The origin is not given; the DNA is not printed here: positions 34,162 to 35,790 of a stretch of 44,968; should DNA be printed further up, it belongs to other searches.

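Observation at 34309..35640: C-terminal ~440 aa of the PolB look like a divergent archaeo-eukaryotic primase (AEP) domain followed by a Cys/His cluster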

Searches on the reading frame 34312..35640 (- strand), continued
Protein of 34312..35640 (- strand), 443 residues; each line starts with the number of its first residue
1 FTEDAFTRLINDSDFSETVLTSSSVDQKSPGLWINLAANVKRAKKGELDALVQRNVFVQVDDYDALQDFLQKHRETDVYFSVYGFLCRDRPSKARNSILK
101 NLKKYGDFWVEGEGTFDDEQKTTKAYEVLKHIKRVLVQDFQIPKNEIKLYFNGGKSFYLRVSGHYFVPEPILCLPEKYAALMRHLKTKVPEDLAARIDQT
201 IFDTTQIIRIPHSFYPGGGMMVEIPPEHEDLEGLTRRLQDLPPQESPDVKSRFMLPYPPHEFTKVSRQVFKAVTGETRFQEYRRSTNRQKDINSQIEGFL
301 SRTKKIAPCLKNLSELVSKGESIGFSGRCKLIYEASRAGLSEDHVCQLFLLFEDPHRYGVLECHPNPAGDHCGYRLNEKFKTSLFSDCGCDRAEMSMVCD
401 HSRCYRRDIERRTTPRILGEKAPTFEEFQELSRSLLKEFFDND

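Call 57: list_cluster_members(proteins=[P0147, P0149, P0154, P0159, P0003, P0006, P0012, P0143])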
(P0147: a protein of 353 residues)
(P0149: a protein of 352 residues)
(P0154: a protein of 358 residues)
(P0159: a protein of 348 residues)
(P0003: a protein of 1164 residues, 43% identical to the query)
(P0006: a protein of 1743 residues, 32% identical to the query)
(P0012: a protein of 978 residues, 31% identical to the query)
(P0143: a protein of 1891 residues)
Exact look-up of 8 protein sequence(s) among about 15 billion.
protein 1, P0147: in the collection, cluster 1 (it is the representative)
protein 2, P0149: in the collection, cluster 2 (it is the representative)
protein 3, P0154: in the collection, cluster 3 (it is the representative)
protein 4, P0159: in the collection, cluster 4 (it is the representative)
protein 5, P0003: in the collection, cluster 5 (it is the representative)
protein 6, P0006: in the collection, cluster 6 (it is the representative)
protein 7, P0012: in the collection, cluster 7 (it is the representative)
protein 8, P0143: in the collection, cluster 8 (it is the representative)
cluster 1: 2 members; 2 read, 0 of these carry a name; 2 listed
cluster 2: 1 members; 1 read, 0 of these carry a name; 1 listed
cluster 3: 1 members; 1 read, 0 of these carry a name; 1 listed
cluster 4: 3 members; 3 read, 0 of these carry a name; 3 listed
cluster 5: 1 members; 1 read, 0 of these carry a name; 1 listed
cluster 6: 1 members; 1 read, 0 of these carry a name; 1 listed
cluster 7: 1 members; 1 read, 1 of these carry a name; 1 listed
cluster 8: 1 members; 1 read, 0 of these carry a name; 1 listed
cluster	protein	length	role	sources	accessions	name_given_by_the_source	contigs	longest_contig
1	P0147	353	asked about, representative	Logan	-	-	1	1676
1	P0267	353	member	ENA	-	-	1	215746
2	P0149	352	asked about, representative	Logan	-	-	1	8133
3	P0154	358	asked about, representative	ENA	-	-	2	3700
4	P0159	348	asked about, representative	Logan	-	-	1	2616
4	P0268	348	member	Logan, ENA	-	-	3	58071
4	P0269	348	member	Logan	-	-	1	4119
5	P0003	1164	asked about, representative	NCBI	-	-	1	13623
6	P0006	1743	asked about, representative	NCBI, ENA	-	-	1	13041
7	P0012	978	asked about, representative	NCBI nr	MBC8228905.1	ribonuclease H-like domain-containing protein [bacterium]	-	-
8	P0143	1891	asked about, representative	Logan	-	-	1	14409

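Call 58: search_dna_similar(query=window:34312-35640:-, collection=phages, mode=protein, max_evalue=0.01, max_rows=15)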
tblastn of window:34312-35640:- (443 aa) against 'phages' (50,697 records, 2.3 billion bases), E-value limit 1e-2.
No match.
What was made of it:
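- Tried and rejected: tblastn of the tail against phage records found no match (call 58).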

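Call 59: search_dna_similar(query=P0147, collection=phages, mode=protein, max_evalue=0.001, max_rows=15)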
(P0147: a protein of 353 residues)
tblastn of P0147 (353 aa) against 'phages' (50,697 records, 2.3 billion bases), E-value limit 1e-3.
Records with a match: 53; places in all: 53; records where one place covers at least 80% of the query: 11.
Best place of each record, by identity: <60% 53.
By first word of the organism name: Vibrio 26; Thermus 10; Bacillus 9; Pseudomonas 5; Moorella 1; Methanobacterium 1; phage 1.
By host as written in the record: - 17; Thermus thermophilus 5; Vibrio parahaemolyticus 4; Vibrio crassostreae 4; Thermus thermophilus HB8 4; Bacillus cereus 3; Pseudomonas sp. 3; Bacillus thuringiensis 2; and 9 more.
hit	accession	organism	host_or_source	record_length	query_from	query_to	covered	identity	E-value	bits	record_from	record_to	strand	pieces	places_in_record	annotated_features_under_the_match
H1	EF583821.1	Bacillus phage 0305phi8-36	Bacillus thuringiensis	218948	13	349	95%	37.8%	6e-69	239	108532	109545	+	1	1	ORF181: primase | ORF180: hypothetical protein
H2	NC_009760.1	Bacillus phage 0305phi8-36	Bacillus thuringiensis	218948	13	349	95%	37.8%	6e-69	239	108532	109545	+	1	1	ORF181: primase | ORF180: hypothetical protein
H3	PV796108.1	Bacillus phage Edson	Bacillus cereus BC102p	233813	13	353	97%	36.4%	5e-63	223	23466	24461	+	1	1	hypothetical protein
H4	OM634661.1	Bacillus phage vB_BauM_KLEB27-3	Bacillus australimaris sKR4M-27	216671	4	349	98%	34.7%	3e-63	223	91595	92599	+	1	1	putative DNA primase | hypothetical protein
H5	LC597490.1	Bacillus phage vB_BceM_WH1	Bacillus cereus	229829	13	353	97%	35.0%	2e-61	218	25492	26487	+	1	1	primase_gp048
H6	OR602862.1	Moorella phage MTATph1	Moorella thermoacetica DSM 103132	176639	11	345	95%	34.5%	1e-52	192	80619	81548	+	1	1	primase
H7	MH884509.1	Bacillus phage vB_BboS-125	Bacillus bogoriensis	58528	30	344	89%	28.2%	2e-25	113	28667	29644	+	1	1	DNA primase small subunit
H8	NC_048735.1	Bacillus phage vB_BboS-125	Bacillus bogoriensis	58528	30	344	89%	28.2%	2e-25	113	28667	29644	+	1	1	DNA primase small subunit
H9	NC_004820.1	Bacillus phage phBC6A51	Bacillus cereus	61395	16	333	90%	25.9%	1e-24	111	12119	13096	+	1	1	MCM domain family protein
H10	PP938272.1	Bacillus phage PHBA67-T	Bacillus cereus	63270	16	333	90%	25.3%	7e-24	108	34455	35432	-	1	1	hypothetical protein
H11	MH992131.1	Thermus phage TSP4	Thermus sp. TC4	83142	47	345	85%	23.8%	2e-11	72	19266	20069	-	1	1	eukaryotic type DNA primase small subunit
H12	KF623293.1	Vibrio phage SHOU24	Vibrio parahaemolyticus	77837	68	339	77%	26.0%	3e-6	55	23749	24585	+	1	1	hypothetical protein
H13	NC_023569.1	Vibrio phage SHOU24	Vibrio parahaemolyticus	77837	68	339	77%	26.0%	3e-6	55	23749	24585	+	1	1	primase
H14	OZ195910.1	Vibrio phage K478b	Seawater and oysters mix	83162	68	339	77%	25.7%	6e-7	57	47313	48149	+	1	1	primase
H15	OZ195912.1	Vibrio phage K478a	Seawater and oysters mix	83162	68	339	77%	25.7%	6e-7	57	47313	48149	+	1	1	primase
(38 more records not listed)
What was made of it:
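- Annotated members include the Bacillus phage 0305phi8-36 primase (call 59).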

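Call 79: fold_search(model_id=the predicted structure, library=viral)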
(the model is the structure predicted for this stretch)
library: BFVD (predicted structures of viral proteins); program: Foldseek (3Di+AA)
matches with E <= 10: 271; with E <= 0.001: 30
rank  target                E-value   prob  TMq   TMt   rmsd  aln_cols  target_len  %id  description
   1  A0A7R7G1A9            8.0e-13  1.00  0.43  0.53   9.7       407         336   16  (no name in the UniProt tables at hand)
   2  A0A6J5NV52            5.5e-09  1.00  0.43  0.46  20.0       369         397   13  AE_Prim_S_like domain containing protein [uncultured Caudovirales phage]
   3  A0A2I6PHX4            4.6e-08  1.00  0.48  0.23   5.9       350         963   15  RNA polymerase-binding transcription factor [Pseudomonas phage PMBT3]
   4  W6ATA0                7.0e-08  1.00  0.48  0.22   9.6       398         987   13  (no name in the UniProt tables at hand)
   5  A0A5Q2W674            2.5e-07  1.00  0.37  0.48  13.3       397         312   11  (no name in the UniProt tables at hand)
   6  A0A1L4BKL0            5.6e-07  1.00  0.36  0.44   7.0       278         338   16  (no name in the UniProt tables at hand)
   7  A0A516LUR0            1.1e-06  1.00  0.34  0.26  19.5       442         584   16  (no name in the UniProt tables at hand)
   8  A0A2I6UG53            4.5e-06  1.00  0.36  0.42   6.7       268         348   16  DNA primase [Salinibacter phage M8CC-19]
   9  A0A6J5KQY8            2.3e-05  1.00  0.31  0.16  14.5       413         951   16  DUF927 domain-containing protein [uncultured Caudovirales phage]
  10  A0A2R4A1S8            2.9e-05  1.00  0.31  0.21  13.0       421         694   11  (no name in the UniProt tables at hand)
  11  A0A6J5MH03            5.5e-05  1.00  0.36  0.18  13.1       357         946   12  DUF927 domain-containing protein [uncultured Caudovirales phage]
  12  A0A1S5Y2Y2            6.4e-05  1.00  0.25  0.31  15.7       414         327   12  Archaeal/eukaryotic-type DNA primase large subunit [uncultured archaeal virus]
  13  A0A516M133            1.3e-04  1.00  0.36  0.43   8.4       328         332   13  (no name in the UniProt tables at hand)
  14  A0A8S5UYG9            1.3e-04  1.00  0.30  0.18  11.2       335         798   11  Uncharacterized protein [Siphoviridae sp. ctjKY6]
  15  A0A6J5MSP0            1.5e-04  1.00  0.31  0.19   9.3       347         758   12  Uncharacterized protein [uncultured Caudovirales phage]
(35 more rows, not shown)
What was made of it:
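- On AEP superfamily (archaeo-eukaryotic primases): BFVD best E 8e-13 (call 79).
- In BFVD the best hit is E 8e-13, and the named hits are mostly phage and giant-virus primases (call 79).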

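Call 82: search_protein_families(library=ncbifam, proteins=[window:34312-35640:-, P0147, P0154], max_evalue=0.01)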
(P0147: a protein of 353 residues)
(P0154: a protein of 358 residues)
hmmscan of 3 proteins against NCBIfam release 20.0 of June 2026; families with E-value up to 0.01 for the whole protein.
window:34312-35640:- (443 aa): 1 family
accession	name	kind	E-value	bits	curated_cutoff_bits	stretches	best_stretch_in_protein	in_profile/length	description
NF001641.0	PRK00419.1-3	equivalog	0.00013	21.2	326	0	123-162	129-165/323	DNA primase small subunit PriS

P0147 (353 aa): 5 families
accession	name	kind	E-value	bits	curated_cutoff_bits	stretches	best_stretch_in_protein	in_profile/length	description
TIGR00335.1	primase_sml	equivalog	8.1e-11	41.9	143.5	2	37-127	58-155/324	DNA primase catalytic subunit PriS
NF001641.0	PRK00419.1-3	equivalog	6.4e-10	38.6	326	2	39-126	64-164/323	DNA primase small subunit PriS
NF001639.0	PRK00419.1-1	equivalog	1.6e-07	30.6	577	1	28-126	51-155/391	DNA primase small subunit PriS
NF003051.0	PRK03968.1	equivalog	0.00076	18.7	431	1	221-283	216-276/406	DNA primase large subunit PriL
NF000457.2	blaPEDO-1_fam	exception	0.0039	16.7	550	1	188-279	79-170/286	PEDO-1 family subclass B3 metallo-beta-lactamase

P0154 (358 aa): 2 families
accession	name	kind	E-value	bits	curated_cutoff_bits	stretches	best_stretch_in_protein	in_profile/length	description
NF001641.0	PRK00419.1-3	equivalog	2e-07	30.4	326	1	169-197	234-261/323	DNA primase small subunit PriS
TIGR00335.1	primase_sml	equivalog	0.0043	16.5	143.5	0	63-124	87-155/324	DNA primase catalytic subunit PriS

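Call 87: find_related_loci(query=window:34312-35640:-, collection=viral_contigs, flank=10000)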
Query window:34312-35640:- (443 aa) in viral_contigs; peptide patterns used: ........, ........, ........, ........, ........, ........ (x = any residue, [..] = any of these).
2 stretches matched a pattern, but none encodes a relative of the query by tblastn (E <= 1e-3).
